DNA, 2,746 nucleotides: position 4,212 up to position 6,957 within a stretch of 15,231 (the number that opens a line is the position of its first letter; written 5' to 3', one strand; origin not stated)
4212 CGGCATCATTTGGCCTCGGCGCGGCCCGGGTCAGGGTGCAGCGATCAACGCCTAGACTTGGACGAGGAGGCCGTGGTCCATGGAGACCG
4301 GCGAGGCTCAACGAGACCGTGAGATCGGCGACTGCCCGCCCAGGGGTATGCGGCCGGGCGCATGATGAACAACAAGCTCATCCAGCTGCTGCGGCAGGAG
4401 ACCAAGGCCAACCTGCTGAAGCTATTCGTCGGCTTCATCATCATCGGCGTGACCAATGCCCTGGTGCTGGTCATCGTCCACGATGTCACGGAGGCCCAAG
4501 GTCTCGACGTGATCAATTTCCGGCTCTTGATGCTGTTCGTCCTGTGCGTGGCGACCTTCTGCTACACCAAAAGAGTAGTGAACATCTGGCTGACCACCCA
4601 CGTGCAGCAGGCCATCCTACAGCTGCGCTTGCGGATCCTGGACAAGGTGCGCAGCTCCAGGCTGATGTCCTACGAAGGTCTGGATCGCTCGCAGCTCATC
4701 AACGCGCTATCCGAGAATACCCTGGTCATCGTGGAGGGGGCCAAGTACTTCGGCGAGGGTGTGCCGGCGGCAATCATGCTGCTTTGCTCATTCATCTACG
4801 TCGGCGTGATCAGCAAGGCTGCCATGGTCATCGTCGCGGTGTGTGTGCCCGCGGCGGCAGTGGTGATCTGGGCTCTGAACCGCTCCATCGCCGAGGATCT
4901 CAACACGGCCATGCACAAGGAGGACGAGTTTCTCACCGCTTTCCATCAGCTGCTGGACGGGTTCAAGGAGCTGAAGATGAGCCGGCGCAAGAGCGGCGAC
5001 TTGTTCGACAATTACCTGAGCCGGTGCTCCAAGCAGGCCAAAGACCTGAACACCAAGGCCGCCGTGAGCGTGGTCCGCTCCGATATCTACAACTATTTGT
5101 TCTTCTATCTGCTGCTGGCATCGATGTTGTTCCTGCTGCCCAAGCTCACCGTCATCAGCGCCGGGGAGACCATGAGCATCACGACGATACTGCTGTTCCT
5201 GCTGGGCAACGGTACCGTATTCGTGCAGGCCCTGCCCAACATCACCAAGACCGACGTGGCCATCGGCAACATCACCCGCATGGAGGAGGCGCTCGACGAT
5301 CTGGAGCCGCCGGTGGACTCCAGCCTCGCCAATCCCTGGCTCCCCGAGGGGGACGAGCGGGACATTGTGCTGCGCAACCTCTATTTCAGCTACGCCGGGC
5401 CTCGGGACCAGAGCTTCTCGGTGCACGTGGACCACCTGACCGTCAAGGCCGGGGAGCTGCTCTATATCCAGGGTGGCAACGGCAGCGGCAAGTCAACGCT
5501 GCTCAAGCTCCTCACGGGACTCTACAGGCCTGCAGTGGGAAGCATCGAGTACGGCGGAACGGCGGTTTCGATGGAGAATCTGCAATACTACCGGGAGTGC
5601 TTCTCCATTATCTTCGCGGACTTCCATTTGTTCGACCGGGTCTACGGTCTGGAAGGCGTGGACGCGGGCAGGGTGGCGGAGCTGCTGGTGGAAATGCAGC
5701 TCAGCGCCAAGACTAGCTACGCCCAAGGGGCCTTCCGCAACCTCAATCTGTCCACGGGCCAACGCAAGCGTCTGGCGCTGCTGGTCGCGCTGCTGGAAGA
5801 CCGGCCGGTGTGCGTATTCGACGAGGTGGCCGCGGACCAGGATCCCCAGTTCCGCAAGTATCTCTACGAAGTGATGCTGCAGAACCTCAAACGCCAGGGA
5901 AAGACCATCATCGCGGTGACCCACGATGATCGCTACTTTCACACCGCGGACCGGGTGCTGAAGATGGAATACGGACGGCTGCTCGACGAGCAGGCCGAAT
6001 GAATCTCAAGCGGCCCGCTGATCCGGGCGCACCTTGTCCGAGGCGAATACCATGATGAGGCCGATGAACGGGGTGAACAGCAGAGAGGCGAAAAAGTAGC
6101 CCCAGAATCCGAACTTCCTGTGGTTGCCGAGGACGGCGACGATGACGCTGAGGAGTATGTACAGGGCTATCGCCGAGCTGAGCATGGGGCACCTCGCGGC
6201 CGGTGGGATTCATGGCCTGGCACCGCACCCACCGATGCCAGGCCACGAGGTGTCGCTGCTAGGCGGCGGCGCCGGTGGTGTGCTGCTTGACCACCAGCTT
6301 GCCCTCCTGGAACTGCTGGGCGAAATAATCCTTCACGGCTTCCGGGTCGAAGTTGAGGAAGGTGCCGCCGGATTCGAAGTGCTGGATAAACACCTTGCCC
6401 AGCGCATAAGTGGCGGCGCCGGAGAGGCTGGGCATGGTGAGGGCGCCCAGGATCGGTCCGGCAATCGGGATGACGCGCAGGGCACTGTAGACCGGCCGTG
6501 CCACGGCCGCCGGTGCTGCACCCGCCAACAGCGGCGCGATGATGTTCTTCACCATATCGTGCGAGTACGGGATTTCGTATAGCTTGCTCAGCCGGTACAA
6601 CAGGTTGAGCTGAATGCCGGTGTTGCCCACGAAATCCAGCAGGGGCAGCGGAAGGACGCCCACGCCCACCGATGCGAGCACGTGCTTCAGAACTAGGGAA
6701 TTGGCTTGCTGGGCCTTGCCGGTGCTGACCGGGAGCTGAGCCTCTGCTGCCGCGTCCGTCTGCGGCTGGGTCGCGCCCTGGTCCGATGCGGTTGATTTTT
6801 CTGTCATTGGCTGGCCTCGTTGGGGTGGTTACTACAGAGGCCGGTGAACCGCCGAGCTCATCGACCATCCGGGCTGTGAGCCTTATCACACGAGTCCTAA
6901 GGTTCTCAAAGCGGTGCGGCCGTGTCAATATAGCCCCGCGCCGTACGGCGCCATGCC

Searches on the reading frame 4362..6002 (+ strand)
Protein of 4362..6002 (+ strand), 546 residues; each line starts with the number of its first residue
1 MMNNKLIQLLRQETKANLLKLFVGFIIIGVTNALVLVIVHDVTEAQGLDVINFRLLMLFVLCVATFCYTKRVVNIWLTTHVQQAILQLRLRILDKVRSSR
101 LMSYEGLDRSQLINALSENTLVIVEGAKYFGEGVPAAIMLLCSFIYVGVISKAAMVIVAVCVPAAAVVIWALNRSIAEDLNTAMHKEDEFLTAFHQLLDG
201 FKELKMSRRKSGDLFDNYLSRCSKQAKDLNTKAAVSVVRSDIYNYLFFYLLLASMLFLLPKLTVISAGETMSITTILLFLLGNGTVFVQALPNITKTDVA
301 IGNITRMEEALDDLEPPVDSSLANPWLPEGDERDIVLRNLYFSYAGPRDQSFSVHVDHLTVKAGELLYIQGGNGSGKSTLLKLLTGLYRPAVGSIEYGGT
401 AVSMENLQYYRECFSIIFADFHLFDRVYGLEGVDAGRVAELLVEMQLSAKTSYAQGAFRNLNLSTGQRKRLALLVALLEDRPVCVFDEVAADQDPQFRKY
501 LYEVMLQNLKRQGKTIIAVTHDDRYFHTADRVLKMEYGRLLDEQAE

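Call 4: search_protein_families(library=pfam, proteins=[window:4362-6002:+], max_evalue=0.01)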
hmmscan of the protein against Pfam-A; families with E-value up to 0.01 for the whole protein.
window:4362-6002:+ (546 aa): 5 families
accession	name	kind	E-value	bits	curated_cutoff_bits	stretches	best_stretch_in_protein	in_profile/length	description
PF00005.33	ABC_tran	-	4.8e-24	86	25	1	358-489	5-135/137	ABC transporter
PF13304.12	AAA_21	-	2.5e-10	41.4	27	1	454-523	229-300/304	AAA domain, putative AbiEii toxin, Type IV TA system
PF02463.25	SMC_N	-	2.9e-08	33.9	40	1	437-536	122-212/220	RecF/RecN/SMC N terminal domain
PF00664.28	ABC_membrane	-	0.0037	17.4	28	1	29-276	12-266/274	ABC transporter transmembrane region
PF13555.12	AAA_29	-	0.01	16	27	0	362-381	20-39/61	P-loop containing region of AAA domain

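Call 5: search_protein_families(library=ncbifam, proteins=[window:4362-6002:+], max_evalue=0.01)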
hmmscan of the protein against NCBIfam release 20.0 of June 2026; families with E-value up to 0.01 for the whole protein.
window:4362-6002:+ (546 aa): 179 families (the best 25 are shown)
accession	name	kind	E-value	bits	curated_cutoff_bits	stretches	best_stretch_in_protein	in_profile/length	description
NF007813.0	PRK10522.1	equivalog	7e-94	315.4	604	1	8-542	5-529/547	multidrug ABC transporter permease/ATP-binding protein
TIGR01194.1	cyc_pep_trnsptr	subfamily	5.9e-82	276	286.2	1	5-543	7-550/554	cyclic peptide export ABC transporter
NF045513.1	HepA_fam_ABC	equivalog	4.8e-29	101.2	725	1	54-542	99-588/610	heterocyst formation ABC transporter subunit HepA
TIGR02203.1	MsbA_lipidA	equivalog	4e-27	94.9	602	1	13-542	11-548/572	lipid A export permease/ATP-binding protein MsbA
TIGR02868.1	CydC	equivalog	1e-26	93.7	329.05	1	134-522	135-529/530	thiol reductant ABC exporter subunit CydC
TIGR02857.1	CydD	equivalog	2.1e-26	93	435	1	328-535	315-529/529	thiol reductant ABC exporter subunit CydD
TIGR03375.1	type_I_sec_LssB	subfamily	9.5e-26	90.3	693.1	2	147-424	282-553/696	type I secretion system permease/ATPase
TIGR04520.1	ECF_ATPase_1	equivalog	6e-25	88.2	315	1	336-543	2-217/269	energy-coupling factor transporter ATPase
NF045998.1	cleave_ABC_plasm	equivalog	2.9e-24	85.3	500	1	14-529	152-667/673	Mbov_0121 family peptidase domain-containing ABC transporter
TIGR02982.1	heterocyst_DevA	subfamily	3.8e-23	82.2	295.8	1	353-540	20-219/220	ABC exporter ATP-binding subunit, DevA family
TIGR03796.1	NHLM_micro_ABC1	equivalog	7.3e-23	80.6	853.3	2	136-425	274-566/710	NHLP family bacteriocin export ABC transporter peptidase/permease/ATPase subunit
TIGR02204.1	MsbA_rel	hypoth_equivalog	9.5e-23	80.7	780.4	1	18-543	24-555/576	ABC transporter, permease/ATP-binding protein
TIGR04521.1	ECF_ATPase_2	equivalog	1.4e-22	80.1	330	1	336-543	2-226/279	energy-coupling factor transporter ATPase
TIGR03797.1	NHLM_micro_ABC2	equivalog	1.6e-22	79.8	709.4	1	61-542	187-664/686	NHLP bacteriocin export ABC transporter permease/ATPase subunit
TIGR03608.1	L_ocin_972_ABC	subfamily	5.7e-22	78.2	254.85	1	357-535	17-206/206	putative bacteriocin export ABC transporter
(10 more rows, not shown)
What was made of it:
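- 4362..6002 (+): ABC exporter (fused permease and ATPase, TIGR01194 / YojI-like). It is the counterpart of the exporter that sits between the megasynthase and the AT/AH genes in intact clusters. Pfam ABC_tran; TIGR01194 276 bits, NF007813 315 bits (calls 4, 5).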

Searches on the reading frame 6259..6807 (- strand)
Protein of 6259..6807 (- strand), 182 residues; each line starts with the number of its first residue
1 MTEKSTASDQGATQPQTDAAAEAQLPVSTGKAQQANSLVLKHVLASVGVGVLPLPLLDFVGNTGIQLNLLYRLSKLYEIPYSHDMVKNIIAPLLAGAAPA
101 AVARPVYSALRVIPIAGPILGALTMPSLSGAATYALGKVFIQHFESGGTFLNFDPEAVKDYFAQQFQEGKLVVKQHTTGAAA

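Call 4: search_protein_families(library=pfam, proteins=[window:6259-6807:-], max_evalue=0.01)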
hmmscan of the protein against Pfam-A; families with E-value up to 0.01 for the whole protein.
window:6259-6807:- (182 aa): 1 family
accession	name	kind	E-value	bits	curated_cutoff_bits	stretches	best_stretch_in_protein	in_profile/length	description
PF05128.17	DUF697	-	2.6e-08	34.2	27.7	1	27-168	14-159/162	Domain of unknown function (DUF697)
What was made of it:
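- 6259..6807 (-): DUF697 membrane protein, divergent from the operon. It recurs next to the same accessory genes in relatives. Pfam DUF697 34 bits (call 4).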

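Call 5: search_protein_families(library=ncbifam, proteins=[window:6259-6807:-], max_evalue=0.01)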
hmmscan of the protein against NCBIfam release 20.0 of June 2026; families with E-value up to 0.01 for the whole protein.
window:6259-6807:- (182 aa): 0 families
